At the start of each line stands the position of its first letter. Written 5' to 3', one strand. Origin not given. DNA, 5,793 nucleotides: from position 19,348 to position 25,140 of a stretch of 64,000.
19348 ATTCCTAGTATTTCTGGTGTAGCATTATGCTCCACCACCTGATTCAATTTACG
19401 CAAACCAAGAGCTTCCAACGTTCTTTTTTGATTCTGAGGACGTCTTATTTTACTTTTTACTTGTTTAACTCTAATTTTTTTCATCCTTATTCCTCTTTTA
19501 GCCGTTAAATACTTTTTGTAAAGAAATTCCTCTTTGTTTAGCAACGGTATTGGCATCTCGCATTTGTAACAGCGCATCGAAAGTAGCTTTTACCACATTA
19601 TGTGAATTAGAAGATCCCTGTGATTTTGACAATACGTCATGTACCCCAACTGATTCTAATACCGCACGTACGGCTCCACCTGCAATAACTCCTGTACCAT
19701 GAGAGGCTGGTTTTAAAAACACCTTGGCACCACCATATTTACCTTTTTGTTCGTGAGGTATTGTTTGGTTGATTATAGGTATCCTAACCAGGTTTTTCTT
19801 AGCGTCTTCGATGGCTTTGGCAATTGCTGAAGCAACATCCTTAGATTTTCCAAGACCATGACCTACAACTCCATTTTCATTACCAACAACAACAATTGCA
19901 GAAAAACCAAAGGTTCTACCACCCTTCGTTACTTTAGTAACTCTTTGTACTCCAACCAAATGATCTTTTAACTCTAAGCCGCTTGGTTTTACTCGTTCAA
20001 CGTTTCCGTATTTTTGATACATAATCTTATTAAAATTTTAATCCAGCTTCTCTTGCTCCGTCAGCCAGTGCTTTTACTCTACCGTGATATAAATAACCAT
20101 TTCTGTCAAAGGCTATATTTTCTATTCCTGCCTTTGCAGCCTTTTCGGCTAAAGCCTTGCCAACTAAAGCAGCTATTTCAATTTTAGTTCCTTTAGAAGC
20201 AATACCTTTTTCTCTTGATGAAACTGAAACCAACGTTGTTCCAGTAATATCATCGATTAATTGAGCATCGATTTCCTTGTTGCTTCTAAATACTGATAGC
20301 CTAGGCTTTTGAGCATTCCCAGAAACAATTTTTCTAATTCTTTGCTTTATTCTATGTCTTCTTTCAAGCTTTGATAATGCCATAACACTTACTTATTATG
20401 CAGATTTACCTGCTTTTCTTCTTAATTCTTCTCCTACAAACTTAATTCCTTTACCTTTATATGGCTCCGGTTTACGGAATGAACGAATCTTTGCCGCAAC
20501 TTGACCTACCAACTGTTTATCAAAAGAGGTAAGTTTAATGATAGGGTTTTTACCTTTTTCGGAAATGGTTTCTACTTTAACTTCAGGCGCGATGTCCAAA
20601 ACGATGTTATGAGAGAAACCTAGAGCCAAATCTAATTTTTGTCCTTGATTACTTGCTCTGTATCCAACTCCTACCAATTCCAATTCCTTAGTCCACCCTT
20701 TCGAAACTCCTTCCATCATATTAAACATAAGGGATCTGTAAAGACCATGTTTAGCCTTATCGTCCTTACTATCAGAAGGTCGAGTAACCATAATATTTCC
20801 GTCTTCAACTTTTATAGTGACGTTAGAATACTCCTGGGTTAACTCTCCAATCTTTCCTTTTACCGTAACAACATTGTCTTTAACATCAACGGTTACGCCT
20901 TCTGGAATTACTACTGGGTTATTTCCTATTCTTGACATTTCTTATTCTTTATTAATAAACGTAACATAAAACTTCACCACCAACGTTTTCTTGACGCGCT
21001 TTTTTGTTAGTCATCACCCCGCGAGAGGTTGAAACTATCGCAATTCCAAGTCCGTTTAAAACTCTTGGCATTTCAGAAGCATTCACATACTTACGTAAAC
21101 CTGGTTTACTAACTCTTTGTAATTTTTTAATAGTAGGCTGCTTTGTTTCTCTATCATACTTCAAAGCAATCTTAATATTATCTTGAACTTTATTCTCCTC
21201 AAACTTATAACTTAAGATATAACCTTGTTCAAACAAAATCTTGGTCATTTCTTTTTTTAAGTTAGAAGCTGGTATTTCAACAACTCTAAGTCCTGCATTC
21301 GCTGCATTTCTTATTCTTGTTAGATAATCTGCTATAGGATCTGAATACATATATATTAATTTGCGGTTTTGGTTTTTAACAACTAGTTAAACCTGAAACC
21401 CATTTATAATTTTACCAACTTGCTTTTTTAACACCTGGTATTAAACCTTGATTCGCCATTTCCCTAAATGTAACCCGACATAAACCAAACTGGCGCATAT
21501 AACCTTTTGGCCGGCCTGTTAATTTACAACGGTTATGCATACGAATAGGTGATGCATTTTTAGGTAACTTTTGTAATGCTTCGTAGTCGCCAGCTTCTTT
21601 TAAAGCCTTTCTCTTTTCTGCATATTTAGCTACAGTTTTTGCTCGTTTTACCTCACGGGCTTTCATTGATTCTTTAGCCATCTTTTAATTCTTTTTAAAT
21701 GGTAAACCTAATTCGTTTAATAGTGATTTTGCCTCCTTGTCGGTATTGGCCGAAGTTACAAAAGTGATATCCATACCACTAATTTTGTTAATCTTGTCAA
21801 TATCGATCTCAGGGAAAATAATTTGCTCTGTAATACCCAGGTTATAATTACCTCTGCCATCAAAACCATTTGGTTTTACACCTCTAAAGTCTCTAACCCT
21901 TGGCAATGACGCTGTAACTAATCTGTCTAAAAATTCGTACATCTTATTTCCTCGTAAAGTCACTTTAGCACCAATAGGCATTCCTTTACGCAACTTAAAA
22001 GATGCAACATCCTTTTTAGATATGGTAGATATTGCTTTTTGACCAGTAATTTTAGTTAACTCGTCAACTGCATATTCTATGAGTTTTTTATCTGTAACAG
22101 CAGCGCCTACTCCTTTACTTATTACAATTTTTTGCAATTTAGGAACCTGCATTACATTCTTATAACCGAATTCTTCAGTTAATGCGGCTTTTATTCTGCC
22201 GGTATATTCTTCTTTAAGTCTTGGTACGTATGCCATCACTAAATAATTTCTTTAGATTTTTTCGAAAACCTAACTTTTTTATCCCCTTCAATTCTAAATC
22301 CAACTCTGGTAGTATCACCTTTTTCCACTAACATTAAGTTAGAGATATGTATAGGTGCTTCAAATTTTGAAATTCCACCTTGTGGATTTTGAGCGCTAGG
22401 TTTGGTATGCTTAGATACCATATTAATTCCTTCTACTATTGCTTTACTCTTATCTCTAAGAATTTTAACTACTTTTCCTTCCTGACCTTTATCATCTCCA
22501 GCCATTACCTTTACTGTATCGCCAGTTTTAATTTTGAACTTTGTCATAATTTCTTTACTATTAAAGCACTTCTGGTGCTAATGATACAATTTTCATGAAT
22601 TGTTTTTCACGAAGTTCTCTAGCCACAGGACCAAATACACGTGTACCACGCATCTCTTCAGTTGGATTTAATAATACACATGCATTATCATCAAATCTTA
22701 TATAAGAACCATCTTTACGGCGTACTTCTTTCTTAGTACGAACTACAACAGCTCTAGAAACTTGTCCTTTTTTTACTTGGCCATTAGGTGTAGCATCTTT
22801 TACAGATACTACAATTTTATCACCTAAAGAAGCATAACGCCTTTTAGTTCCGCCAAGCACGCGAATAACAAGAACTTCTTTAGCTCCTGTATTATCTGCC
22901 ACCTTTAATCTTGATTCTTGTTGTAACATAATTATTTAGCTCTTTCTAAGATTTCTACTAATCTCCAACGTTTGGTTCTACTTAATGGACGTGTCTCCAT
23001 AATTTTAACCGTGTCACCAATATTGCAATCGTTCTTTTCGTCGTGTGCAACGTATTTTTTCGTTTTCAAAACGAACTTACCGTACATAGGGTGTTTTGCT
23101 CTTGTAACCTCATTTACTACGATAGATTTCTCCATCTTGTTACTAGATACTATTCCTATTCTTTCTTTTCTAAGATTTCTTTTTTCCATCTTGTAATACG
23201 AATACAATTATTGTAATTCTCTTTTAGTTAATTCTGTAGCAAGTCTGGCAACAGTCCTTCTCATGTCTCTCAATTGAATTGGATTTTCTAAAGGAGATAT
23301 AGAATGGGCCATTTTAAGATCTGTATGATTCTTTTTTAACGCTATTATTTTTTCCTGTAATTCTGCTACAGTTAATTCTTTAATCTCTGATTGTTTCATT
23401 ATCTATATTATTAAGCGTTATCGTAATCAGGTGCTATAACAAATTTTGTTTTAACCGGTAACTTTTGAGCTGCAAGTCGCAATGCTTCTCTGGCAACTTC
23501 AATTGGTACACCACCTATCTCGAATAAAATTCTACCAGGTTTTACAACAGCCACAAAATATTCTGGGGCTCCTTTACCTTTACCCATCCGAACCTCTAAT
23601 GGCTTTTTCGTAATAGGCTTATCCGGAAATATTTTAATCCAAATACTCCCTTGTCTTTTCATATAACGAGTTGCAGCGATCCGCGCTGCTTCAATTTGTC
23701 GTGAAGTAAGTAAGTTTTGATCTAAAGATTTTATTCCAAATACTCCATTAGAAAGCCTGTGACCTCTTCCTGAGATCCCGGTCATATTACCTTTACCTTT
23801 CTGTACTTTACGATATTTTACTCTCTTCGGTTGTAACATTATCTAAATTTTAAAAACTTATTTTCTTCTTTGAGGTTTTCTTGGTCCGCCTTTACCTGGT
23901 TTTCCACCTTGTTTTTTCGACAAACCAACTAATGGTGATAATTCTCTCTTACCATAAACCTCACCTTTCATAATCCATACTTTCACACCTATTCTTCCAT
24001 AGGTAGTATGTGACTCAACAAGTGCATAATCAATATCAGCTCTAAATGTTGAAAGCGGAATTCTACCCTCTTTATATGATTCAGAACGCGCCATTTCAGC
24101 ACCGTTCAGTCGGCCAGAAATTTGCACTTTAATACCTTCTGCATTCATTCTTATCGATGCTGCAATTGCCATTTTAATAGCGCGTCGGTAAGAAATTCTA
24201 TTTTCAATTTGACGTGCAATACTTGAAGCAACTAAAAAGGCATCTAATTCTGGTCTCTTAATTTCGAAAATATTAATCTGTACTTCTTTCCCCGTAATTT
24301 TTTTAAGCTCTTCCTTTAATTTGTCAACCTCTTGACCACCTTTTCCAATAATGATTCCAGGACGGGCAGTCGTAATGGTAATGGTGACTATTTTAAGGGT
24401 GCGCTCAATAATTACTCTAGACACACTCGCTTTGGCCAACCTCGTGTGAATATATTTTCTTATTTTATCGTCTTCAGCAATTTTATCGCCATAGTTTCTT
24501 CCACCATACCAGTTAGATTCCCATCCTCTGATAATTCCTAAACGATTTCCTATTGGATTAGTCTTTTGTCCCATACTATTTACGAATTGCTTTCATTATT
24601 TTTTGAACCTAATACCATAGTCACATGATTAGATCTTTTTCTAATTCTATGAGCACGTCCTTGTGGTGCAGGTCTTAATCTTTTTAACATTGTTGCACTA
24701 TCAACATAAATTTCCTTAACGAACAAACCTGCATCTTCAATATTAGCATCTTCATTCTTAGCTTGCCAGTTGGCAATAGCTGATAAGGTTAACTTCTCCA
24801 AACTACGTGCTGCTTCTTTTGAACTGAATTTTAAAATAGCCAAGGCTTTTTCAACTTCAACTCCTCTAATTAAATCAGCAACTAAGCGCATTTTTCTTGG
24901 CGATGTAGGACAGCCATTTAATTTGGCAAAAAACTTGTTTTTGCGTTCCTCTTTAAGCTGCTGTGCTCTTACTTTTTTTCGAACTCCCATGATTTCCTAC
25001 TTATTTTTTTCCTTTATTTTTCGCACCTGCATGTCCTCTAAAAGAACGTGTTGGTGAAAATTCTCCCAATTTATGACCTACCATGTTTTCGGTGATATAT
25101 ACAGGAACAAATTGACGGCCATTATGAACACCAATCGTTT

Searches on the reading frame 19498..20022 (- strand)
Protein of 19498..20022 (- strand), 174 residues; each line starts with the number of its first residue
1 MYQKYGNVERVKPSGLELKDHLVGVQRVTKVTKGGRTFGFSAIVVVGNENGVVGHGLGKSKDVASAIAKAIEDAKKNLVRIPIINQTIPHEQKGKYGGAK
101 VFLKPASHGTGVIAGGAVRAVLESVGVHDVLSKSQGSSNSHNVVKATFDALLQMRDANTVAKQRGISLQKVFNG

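Call 82: search_protein_families(library=pfam, proteins=[window:19498-20022:-], max_evalue=1e-8)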
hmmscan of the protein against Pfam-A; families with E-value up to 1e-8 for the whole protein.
window:19498-20022:- (174 aa): 2 families
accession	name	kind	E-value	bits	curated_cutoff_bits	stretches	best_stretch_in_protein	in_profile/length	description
PF03719.21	Ribosomal_S5_C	-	2.8e-31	107.2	21.5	1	94-164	1-71/71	Ribosomal protein S5, C-terminal domain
PF00333.26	Ribosomal_S5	-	3.1e-27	94.8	27.1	1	18-82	1-65/65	Ribosomal protein S5, N-terminal domain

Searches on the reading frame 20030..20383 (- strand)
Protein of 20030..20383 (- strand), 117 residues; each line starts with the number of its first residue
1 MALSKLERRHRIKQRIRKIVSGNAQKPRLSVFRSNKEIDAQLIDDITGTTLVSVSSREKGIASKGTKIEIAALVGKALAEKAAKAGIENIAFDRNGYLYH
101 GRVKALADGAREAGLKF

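Call 82: search_protein_families(library=pfam, proteins=[window:20030-20383:-], max_evalue=1e-8)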
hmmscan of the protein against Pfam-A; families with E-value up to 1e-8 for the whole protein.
window:20030-20383:- (117 aa): 1 family
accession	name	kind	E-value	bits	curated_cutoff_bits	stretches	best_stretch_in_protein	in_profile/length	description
PF00861.27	Ribosomal_L18p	-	3.1e-40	137.6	27.8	1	5-117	3-116/116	Ribosomal L18 of archaea, bacteria, mitoch. and chloroplast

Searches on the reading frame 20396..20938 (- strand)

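Call 82: search_protein_families(library=pfam, proteins=[window:20396-20938:-], max_evalue=1e-8)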
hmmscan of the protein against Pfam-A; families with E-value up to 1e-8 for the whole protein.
window:20396-20938:- (180 aa): 1 family
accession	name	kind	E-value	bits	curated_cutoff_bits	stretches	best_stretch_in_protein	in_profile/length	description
PF00347.28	Ribosomal_L6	-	1.2e-36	125.7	27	2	89-166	1-78/80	Ribosomal protein L6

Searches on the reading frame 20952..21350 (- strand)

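Call 82: search_protein_families(library=pfam, proteins=[window:20952-21350:-], max_evalue=1e-8)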
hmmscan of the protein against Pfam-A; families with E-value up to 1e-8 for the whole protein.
window:20952-21350:- (132 aa): 1 family
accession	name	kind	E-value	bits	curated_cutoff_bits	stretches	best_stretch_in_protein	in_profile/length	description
PF00410.24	Ribosomal_S8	-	2.6e-51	173.3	24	1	4-132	1-126/126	Ribosomal protein S8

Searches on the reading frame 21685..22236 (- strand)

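Call 83: search_protein_families(library=pfam, proteins=[window:21685-22236:-], max_evalue=1e-8)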
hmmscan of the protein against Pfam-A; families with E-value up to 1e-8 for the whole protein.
window:21685-22236:- (183 aa): 2 families
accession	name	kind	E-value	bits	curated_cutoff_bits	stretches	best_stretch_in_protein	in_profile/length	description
PF00673.26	Ribosomal_L5_C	-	1.1e-41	141.3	27.8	1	87-180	1-94/94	ribosomal L5P family C-terminus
PF00281.24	Ribosomal_L5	-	2.1e-23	82.8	34.9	1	27-83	1-57/57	Ribosomal protein L5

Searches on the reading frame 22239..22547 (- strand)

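Call 83: search_protein_families(library=pfam, proteins=[window:22239-22547:-], max_evalue=1e-8)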
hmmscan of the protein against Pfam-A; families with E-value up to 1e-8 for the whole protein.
window:22239-22547:- (102 aa): 2 families
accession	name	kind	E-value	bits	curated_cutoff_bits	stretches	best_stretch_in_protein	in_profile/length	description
PF17136.10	ribosomal_L24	-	1.6e-25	89.6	27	1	41-102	1-65/65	Ribosomal proteins 50S L24/mitochondrial 39S L24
PF00467.35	KOW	-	4.4e-10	39.4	22.3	1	9-39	2-32/32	KOW motif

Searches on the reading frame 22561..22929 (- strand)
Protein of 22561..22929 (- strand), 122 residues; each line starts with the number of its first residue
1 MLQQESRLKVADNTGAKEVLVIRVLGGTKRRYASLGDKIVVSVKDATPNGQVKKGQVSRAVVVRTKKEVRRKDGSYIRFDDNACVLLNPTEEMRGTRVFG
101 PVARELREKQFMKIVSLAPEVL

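Call 83: search_protein_families(library=pfam, proteins=[window:22561-22929:-], max_evalue=1e-8)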
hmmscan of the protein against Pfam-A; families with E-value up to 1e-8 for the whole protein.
window:22561-22929:- (122 aa): 1 family
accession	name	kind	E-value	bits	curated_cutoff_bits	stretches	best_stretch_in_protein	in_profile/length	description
PF00238.24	Ribosomal_L14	-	2.2e-57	192.7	23.6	1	1-122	1-122/122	Ribosomal protein L14p/L23e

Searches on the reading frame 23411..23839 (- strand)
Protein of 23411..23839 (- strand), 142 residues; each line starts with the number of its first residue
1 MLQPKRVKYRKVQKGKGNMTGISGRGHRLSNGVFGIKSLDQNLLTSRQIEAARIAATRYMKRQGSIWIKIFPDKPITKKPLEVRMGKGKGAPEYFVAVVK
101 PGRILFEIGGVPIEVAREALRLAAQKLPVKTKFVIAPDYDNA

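Call 83: search_protein_families(library=pfam, proteins=[window:23411-23839:-], max_evalue=1e-8)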
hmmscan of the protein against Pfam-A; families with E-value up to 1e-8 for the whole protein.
window:23411-23839:- (142 aa): 1 family
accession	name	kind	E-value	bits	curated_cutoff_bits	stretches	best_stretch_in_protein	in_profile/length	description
PF00252.24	Ribosomal_L16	-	4.7e-51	172.6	27.9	1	4-134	1-132/132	Ribosomal protein L16p/L10e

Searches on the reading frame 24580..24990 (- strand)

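Call 83: search_protein_families(library=pfam, proteins=[window:24580-24990:-], max_evalue=1e-8)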
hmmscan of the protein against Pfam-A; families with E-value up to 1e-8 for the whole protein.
window:24580-24990:- (136 aa): 1 family
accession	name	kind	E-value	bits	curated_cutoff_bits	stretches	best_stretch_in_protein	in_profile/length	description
PF00237.24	Ribosomal_L22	-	8.8e-34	116.2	28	1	22-127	1-103/104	Ribosomal protein L22p/L17e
